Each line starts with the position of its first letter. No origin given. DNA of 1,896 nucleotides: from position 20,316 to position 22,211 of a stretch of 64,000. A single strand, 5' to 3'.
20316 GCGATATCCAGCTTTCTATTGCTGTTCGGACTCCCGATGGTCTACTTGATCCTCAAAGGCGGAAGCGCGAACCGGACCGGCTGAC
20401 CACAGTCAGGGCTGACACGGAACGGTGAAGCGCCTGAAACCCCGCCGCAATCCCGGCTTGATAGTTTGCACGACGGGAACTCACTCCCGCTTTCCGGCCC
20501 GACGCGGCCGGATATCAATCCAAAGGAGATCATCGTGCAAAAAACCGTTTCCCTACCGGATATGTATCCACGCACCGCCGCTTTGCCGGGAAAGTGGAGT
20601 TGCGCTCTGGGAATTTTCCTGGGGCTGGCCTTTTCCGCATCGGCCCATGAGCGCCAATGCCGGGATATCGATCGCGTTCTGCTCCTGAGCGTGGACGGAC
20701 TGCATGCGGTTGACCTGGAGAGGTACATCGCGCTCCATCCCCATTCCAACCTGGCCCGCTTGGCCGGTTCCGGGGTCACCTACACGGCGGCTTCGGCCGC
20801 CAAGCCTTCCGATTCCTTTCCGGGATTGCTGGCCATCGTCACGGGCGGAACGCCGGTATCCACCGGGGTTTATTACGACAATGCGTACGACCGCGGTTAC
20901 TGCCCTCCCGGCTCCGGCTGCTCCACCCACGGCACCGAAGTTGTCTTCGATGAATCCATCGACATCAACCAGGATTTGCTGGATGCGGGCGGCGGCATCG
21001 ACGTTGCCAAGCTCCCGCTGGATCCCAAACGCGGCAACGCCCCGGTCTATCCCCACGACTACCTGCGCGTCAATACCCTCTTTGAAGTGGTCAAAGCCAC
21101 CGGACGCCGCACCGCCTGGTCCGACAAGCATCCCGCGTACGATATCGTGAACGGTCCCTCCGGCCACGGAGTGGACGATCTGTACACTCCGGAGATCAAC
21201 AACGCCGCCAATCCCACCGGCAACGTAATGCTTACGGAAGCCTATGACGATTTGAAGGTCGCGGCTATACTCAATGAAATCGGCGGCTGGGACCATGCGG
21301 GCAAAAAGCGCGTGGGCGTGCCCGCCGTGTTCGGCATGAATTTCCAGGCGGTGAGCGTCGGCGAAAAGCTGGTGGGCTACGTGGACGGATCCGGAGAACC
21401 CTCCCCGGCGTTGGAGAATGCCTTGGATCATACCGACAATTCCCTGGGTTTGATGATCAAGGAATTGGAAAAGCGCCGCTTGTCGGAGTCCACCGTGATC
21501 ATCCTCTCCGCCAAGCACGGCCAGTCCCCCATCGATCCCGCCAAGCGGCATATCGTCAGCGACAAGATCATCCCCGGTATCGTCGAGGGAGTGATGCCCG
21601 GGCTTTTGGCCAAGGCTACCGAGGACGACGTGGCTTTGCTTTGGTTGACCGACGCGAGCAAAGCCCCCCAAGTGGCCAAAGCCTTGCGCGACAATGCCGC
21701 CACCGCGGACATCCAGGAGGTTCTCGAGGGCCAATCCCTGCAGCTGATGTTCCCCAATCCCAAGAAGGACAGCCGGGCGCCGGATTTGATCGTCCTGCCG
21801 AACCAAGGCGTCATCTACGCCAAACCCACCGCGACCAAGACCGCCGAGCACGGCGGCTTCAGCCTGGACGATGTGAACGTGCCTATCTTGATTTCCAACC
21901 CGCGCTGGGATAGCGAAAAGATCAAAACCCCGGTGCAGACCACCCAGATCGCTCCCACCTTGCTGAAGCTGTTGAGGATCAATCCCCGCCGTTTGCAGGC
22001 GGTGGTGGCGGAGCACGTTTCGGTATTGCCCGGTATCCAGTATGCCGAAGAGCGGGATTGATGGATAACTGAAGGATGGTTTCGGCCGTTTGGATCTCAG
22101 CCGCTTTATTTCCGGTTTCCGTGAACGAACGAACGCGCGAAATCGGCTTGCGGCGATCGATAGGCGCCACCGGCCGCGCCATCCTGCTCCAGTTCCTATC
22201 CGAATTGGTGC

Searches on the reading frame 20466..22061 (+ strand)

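Call 74: search_protein_families(library=ncbifam, proteins=[window:20466-22061:+], max_evalue=0.00001)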
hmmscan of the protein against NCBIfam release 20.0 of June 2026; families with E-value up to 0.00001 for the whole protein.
window:20466-22061:+ (531 aa): 2 families
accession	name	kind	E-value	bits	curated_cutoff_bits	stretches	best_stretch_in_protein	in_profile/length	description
TIGR03417.1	chol_sulfatase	equivalog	1e-09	37.8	433.45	0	471-525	311-365/500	choline-sulfatase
NF051873.1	AlkPhosPhoY32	equivalog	7.3e-06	24.7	1000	0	64-144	16-96/539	alkaline phosphatase PhoY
